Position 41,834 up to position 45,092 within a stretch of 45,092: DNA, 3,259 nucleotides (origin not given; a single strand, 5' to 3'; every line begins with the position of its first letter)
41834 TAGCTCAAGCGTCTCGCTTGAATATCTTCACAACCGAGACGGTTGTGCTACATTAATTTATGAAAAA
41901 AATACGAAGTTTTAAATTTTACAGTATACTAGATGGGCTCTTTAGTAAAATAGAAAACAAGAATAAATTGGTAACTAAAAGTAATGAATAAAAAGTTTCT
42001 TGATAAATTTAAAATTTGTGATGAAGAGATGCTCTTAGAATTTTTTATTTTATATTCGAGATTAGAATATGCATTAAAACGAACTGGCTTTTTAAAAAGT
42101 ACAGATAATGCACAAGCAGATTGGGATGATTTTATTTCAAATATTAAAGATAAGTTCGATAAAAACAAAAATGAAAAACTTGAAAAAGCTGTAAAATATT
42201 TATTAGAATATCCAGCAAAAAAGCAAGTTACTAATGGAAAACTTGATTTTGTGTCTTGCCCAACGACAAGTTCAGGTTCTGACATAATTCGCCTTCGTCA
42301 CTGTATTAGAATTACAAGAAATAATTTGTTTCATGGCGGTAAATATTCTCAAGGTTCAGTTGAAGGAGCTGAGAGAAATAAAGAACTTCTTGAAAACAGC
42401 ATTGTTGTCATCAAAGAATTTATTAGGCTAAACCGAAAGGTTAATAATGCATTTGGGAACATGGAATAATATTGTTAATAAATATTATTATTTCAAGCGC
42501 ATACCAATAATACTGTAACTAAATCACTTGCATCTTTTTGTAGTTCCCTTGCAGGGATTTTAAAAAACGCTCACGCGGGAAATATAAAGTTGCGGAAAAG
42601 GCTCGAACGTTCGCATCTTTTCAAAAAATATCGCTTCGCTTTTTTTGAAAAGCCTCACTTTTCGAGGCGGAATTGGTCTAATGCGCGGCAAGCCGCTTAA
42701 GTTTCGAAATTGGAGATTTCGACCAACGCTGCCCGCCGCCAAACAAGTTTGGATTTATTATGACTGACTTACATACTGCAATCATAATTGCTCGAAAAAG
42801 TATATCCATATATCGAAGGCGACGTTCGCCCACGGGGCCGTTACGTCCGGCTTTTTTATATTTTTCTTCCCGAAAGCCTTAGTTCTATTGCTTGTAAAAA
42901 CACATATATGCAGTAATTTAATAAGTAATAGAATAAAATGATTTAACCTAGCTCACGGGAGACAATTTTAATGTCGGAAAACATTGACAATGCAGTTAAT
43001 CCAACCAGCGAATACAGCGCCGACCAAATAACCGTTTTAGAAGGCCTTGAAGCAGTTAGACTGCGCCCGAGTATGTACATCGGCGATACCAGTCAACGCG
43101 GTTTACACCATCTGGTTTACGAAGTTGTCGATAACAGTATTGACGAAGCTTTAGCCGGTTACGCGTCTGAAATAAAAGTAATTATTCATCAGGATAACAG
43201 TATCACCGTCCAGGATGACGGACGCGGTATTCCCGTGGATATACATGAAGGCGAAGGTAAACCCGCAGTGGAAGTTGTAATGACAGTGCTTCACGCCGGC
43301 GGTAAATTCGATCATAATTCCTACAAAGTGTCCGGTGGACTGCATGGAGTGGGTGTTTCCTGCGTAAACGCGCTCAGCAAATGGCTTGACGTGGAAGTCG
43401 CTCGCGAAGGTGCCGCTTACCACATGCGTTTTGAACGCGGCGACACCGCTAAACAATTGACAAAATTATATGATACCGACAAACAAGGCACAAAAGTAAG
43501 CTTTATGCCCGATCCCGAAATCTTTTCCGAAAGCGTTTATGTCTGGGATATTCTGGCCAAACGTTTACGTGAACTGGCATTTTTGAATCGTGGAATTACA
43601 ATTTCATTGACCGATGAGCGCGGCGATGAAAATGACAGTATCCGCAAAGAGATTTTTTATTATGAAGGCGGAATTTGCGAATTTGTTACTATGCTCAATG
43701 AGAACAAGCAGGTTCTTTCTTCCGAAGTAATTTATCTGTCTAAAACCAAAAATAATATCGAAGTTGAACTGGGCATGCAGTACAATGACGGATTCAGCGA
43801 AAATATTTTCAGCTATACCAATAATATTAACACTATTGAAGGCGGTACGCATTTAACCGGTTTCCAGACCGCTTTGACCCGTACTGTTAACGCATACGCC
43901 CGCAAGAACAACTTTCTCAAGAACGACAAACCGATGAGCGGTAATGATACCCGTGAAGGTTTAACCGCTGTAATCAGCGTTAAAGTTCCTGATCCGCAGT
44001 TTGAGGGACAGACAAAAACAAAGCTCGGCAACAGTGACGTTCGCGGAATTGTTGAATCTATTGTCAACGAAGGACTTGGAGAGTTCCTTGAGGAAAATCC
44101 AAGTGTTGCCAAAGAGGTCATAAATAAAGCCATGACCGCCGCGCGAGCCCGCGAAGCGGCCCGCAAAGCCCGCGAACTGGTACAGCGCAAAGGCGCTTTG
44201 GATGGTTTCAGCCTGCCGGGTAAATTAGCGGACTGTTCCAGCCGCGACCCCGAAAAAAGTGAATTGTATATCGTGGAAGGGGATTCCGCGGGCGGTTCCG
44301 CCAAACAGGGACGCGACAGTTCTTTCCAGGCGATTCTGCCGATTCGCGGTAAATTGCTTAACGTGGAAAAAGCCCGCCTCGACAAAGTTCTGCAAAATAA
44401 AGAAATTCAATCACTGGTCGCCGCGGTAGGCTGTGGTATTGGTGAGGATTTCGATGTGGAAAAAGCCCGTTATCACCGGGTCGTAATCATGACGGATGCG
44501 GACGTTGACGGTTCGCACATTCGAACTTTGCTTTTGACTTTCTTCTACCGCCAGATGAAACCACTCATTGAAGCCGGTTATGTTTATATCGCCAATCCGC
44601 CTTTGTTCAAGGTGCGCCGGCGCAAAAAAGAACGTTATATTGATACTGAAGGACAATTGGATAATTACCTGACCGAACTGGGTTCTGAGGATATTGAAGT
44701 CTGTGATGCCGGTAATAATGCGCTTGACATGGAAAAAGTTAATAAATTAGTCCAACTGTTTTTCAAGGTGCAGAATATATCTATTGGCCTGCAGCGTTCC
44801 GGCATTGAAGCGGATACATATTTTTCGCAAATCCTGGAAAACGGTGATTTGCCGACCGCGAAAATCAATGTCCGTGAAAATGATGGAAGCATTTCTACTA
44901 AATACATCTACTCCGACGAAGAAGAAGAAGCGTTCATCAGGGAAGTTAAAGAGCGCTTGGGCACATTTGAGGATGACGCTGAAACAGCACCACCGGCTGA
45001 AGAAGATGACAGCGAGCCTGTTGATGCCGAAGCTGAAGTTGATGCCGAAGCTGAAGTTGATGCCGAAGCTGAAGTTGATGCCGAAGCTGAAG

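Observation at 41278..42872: Nested long inverted repeats enclose an AT-rich single-gene cassette between recR and gyrB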

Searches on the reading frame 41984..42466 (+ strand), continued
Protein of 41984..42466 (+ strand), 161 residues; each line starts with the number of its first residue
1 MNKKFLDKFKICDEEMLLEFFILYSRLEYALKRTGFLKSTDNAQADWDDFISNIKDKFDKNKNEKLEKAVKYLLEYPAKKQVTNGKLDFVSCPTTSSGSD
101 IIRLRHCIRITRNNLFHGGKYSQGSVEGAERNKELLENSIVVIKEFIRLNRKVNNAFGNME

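Call 69: search_protein_representatives(alignment_id=A1)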
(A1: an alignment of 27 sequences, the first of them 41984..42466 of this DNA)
Query: 27 sequences, 164 profile positions. Proteins with E-value up to 0.001 (for the whole library): 2334; up to 1e-10: 1764; up to 1e-30: 545. The best 150 are listed.
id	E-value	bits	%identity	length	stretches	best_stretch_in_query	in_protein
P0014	1.8e-63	229.4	-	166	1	2-162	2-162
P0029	5.4e-56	205.1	-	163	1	5-163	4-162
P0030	3.5e-52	192.7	-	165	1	3-162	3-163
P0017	7.3e-51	188.4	-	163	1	4-161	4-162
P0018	1.7e-50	187.2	-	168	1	3-162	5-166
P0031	9.0e-50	184.9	-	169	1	6-162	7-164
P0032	2.5e-49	183.4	-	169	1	5-162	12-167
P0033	9.5e-49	181.5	-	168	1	3-161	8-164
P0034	1.3e-48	181.1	-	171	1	3-162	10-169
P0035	2.4e-47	177.0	-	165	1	3-162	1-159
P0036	7.7e-47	175.3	-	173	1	3-162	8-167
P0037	9.4e-47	175.0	-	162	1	13-162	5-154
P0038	1.0e-46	174.9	-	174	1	4-162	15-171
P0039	2.0e-46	174.0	-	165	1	3-162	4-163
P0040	5.0e-46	172.7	-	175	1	14-160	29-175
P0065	9.6e-43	162.0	-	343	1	17-162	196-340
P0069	1.5e-42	161.4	-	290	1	14-162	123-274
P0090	2.9e-41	157.2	-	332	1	10-162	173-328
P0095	4.3e-41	156.6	-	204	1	13-162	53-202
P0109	1.7e-40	154.7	-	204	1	18-161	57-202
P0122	5.9e-40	152.9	-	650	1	12-162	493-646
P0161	1.5e-38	148.3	-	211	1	6-162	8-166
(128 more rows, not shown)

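Call 70: search_protein_families(library=pfam, proteins=[P0065, P0069, P0090, P0122, P0095, P0109, P0161, P0029, P0030], max_evalue=0.01)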
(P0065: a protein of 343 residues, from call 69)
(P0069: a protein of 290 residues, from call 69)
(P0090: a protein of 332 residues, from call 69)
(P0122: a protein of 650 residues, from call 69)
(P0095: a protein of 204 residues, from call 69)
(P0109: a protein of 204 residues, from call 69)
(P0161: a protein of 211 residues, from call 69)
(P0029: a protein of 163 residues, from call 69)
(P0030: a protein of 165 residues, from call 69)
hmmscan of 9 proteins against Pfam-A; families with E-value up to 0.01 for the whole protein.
P0065 (343 aa): 0 families

P0069 (290 aa): 1 family
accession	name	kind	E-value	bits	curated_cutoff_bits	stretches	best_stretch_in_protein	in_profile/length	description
PF19932.4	DUF6395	-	0.0014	19.1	25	1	5-60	113-167/174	Family of unknown function (DUF6395)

P0090 (332 aa): 1 family
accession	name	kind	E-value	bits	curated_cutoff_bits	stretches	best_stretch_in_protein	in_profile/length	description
PF21818.3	DUF6884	-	4.6e-22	79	30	1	2-135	3-132/135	Family of unknown function (DUF6884)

P0122 (650 aa): 1 family
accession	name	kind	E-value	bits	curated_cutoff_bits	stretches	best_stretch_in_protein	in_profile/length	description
PF21818.3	DUF6884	-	3.6e-21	76.1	30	1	318-452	2-132/135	Family of unknown function (DUF6884)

P0095 (204 aa): 0 families

P0109 (204 aa): 0 families

P0161 (211 aa): 0 families

P0029 (163 aa): 0 families

P0030 (165 aa): 0 families

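Call 71: find_encoding_contigs(protein=P0002, flank=5000, max_places=3)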
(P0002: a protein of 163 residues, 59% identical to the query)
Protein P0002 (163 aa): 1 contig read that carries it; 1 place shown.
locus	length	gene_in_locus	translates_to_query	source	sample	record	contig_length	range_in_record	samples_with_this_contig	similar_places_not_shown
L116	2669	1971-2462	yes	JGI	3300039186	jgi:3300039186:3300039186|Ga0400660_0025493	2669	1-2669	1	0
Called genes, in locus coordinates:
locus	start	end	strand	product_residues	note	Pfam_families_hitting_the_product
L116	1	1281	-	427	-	?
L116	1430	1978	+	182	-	PF08238:Sel1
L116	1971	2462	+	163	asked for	-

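Call 72: find_encoding_contigs(protein=P0003, flank=5000, max_places=4)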
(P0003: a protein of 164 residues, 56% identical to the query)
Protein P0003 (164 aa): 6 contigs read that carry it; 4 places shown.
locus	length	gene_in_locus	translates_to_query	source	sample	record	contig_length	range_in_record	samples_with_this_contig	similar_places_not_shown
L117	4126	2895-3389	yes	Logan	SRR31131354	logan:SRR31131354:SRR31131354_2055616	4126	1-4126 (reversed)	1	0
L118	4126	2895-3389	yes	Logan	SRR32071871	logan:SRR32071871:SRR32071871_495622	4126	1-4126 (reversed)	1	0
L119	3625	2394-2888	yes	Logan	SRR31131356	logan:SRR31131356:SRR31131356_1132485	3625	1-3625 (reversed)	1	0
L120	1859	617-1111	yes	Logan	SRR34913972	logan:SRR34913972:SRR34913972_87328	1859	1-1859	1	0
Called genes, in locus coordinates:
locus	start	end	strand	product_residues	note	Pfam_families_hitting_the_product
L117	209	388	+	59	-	-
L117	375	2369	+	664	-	PF02463:SMC_N, PF13175:AAA_15 (weak), PF13476:AAA_23 (faint), PF13555:AAA_29 (weak), PF13304:AAA_21 (faint)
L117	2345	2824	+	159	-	-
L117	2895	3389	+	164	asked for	-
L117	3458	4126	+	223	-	?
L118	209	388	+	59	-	-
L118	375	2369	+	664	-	PF02463:SMC_N, PF13175:AAA_15 (weak), PF13476:AAA_23 (faint), PF13555:AAA_29 (weak), PF13304:AAA_21 (faint)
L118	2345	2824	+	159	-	-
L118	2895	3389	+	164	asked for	-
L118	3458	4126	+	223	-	?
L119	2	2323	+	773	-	?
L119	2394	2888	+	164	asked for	-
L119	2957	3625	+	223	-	?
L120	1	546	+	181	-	?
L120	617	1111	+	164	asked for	-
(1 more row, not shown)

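Call 73: find_encoding_contigs(protein=P0016, flank=5000, max_places=3)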
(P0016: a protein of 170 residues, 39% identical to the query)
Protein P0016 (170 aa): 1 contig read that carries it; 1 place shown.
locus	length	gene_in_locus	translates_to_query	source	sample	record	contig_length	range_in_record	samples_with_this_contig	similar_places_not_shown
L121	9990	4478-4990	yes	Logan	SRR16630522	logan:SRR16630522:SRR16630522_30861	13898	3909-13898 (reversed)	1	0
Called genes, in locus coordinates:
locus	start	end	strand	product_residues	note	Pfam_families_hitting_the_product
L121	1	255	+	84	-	?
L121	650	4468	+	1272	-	PF02463:SMC_N (faint), PF13476:AAA_23, PF00717:Peptidase_S24 (faint)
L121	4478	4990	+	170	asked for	-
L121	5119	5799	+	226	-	-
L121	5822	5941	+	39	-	-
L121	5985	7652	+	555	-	PF10101:DUF2339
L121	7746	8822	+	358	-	-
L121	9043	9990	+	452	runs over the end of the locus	-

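Call 82: search_protein_families(library=padloc, proteins=[P0018, P0016, P0003, P0028], max_evalue=1)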
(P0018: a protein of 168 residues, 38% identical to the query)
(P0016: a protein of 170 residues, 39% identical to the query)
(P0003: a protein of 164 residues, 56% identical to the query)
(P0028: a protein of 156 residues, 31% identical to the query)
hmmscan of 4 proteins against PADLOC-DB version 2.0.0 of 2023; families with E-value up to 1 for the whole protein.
P0018 (168 aa): 0 families

P0016 (170 aa): 0 families

P0003 (164 aa): 0 families

P0028 (156 aa): 1 family
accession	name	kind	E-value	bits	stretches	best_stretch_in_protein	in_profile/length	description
PDLC01952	CARF9--CARF_HEPN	-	0.011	12.5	1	42-134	333-422/450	-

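Call 101: search_protein_families(library=pfam, proteins=[L116:1-1281:-], max_evalue=0.01)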
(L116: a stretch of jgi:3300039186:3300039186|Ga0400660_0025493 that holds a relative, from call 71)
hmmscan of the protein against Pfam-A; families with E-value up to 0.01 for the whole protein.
L116:1-1281:- (427 aa): 0 families

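Call 112: search_dna_similar(query=window:41984-42466:+, collection=plasmids, mode=protein, max_rows=10, max_evalue=0.001)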
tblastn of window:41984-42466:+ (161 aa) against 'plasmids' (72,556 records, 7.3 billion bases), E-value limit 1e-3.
Records with a match: 28; places in all: 28; records where one place covers at least 80% of the query: 13.
Best place of each record, by identity: <60% 28.
By first word of the organism name: Rhizobium 12; Citrobacter 4; Agrobacterium 3; Paraburkholderia 2; Planktothrix 1; Nostoc 1; Blastomonas 1; Klebsiella 1; Enterobacter 1; Bradyrhizobium 1; and 1 more.
By predicted mobility (MOB-suite, as given by PLSDB): conjugative 15; non-mobilizable 12; mobilizable 1.
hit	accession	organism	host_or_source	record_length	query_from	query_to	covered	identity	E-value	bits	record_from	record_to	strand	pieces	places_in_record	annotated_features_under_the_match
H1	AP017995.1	Planktothrix agardhii NIES-204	-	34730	3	157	96%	37.3%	3e-24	104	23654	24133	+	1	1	hypothetical protein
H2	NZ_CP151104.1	Nostoc sp. UHCC 0302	isolated culture,lake sediment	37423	13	149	85%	36.7%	2e-24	104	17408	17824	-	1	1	hypothetical protein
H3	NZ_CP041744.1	Paraburkholderia megapolitana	-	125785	14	157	89%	33.3%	5e-15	78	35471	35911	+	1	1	hypothetical protein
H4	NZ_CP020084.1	Blastomonas fulva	Cell culture,microcystis culture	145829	16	146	81%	35.1%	1e-13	74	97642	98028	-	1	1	hypothetical protein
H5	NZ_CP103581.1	Klebsiella pneumoniae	Homo sapiens,blood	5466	16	151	84%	33.6%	2e-13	74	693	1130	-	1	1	hypothetical protein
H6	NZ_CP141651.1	Citrobacter freundii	Homo sapiens,cerebrospinal fluid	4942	20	144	78%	36.4%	3e-11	67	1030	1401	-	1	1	hypothetical protein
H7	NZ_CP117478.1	Citrobacter freundii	Homo sapiens,urine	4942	20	144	78%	36.4%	3e-11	67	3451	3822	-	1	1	hypothetical protein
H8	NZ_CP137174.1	Citrobacter freundii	Homo sapiens,throat swab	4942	20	144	78%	36.4%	3e-11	67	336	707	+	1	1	hypothetical protein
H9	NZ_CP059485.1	Enterobacter kobei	Homo sapiens,rectal swab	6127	20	144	78%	36.4%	3e-11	67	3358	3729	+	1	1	hypothetical protein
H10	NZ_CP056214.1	Citrobacter freundii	culture,Wastewater influent sample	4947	20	144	78%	36.4%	4e-11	67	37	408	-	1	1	none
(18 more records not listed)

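Call 113: search_dna_similar(query=window:41984-42466:+, collection=phages, mode=protein, max_rows=10, max_evalue=0.001)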
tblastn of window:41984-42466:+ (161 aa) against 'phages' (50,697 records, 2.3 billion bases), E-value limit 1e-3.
Records with a match: 4; places in all: 4; records where one place covers at least 80% of the query: 4.
Best place of each record, by identity: <60% 4.
By first word of the organism name: Escherichia 4.
By host as written in the record: Escherichia coli 4.
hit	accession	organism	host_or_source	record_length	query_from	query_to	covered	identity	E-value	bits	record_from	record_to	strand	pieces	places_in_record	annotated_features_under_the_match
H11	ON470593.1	Escherichia phage vB_EcoM-683R1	Escherichia coli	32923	13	160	92%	30.3%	3e-9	60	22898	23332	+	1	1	hypothetical protein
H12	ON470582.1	Escherichia phage vB_EcoM-689R2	Escherichia coli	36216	13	160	92%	30.3%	3e-9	60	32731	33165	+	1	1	hypothetical protein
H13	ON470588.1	Escherichia phage vB_EcoM-611R5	Escherichia coli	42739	13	160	92%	30.3%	3e-9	60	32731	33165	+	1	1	hypothetical protein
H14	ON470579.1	Escherichia phage vB_EcoM-606R2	Escherichia coli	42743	13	160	92%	30.3%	3e-9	60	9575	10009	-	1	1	hypothetical protein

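Call 114: get_annotated_region(hit=H11, flank=3500)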
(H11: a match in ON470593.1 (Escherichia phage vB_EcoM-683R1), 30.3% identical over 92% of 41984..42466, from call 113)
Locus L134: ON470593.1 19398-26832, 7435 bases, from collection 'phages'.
description: Escherichia phage vB_EcoM-683R1, partial genome.
organism: Escherichia phage vB_EcoM-683R1 (NCBI taxid 2946088)
taxonomy: Viruses; Duplodnaviria; Heunggongvirae; Uroviricota; Caudoviricetes
host: Escherichia coli; source: -; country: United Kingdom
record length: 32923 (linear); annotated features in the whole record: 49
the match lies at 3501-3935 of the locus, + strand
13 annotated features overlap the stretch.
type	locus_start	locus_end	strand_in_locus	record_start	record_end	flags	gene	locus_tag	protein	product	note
CDS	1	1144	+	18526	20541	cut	-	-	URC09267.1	hypothetical protein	-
CDS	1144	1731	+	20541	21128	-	-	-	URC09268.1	hypothetical protein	-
CDS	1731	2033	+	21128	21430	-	-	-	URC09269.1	hypothetical protein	putative bacteriophage protein STY1063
CDS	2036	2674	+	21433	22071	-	-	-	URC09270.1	hypothetical protein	-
CDS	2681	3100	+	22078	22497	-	-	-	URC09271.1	hypothetical protein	-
CDS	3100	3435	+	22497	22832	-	-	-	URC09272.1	hypothetical protein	-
CDS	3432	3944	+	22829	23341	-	-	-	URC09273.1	hypothetical protein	-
CDS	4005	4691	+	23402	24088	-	-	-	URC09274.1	hypothetical protein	-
CDS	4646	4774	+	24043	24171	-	-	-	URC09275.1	baseplate assembly protein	baseplate assembly protein GpV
CDS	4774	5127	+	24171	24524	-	-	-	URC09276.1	hypothetical protein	-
CDS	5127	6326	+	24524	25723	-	-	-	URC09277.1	baseplate_J domain-containing protein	-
CDS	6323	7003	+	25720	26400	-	-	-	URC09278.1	hypothetical protein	-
CDS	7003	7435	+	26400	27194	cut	-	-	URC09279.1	side tail fiber protein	tail fiber, side tail fiber protein Stf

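Call 115: get_annotated_region(hit=H5, flank=2500)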
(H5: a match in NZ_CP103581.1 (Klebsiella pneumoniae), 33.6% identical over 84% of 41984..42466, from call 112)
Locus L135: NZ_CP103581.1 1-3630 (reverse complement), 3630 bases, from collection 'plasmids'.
description: Klebsiella pneumoniae strain 4014 plasmid pMB7964_2, complete sequence
organism: Klebsiella pneumoniae (NCBI taxid 573)
taxonomy: Bacteria; Pseudomonadota; Gammaproteobacteria; Enterobacterales; Enterobacteriaceae; Klebsiella; Klebsiella pneumoniae
host: -; source: Homo sapiens,blood; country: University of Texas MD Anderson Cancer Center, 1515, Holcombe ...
typing (MOB-suite, as given by PLSDB): non-mobilizable
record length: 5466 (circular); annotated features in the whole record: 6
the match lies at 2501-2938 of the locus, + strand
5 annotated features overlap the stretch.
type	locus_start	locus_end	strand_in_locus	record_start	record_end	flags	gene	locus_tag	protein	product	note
CDS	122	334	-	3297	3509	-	-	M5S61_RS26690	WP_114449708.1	hypothetical protein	-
CDS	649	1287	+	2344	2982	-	-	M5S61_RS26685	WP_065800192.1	recombinase family protein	GO:0006310 - DNA recombination [Evidence IEA]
CDS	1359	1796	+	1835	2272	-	-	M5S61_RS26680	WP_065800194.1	helix-turn-helix domain-containing protein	-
CDS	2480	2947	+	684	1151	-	-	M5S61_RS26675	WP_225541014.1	hypothetical protein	-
CDS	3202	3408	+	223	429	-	-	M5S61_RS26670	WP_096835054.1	hypothetical protein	-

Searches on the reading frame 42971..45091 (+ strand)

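Call 10: search_protein_families(library=pfam, proteins=[window:42971-45091:+], max_evalue=1)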
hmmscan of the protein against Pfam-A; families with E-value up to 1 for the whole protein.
window:42971-45091:+ (707 aa): 9 families
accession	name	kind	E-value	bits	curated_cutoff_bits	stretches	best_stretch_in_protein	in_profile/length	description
PF00204.31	DNA_gyraseB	-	3.5e-64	215.9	27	1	234-402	1-172/173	DNA gyrase B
PF01751.28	Toprim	-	2.1e-19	69.9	23.1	1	431-542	1-95/96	Toprim domain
PF02518.31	HATPase_c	-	2.2e-17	64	26.4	1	42-181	3-108/111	Histidine kinase-, DNA gyrase B-, and HSP90-like ATPase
PF13589.12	HATPase_c_3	-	0.0017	18.8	25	1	48-89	6-47/137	Histidine kinase-, DNA gyrase B-, and HSP90-like ATPase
PF09565.16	RE_NgoFVII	-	0.034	13.9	23.8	1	254-324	38-109/162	NgoFVII restriction endonuclease N-terminal PLD domain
PF21249.2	GyrB_hook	-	0.048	13.7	23.7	1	544-569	1-26/29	GyrB, hook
PF05755.17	REF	-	0.062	13.6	25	1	361-413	71-124/206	Rubber elongation factor protein (REF)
PF12624.14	VPS13_N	-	0.097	10.8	80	1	551-681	769-903/1317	VPS13-like family N-terminal region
PF17264.7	DUF5330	-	0.19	12.2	27.5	0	389-407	40-58/65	Family of unknown function (DUF5330)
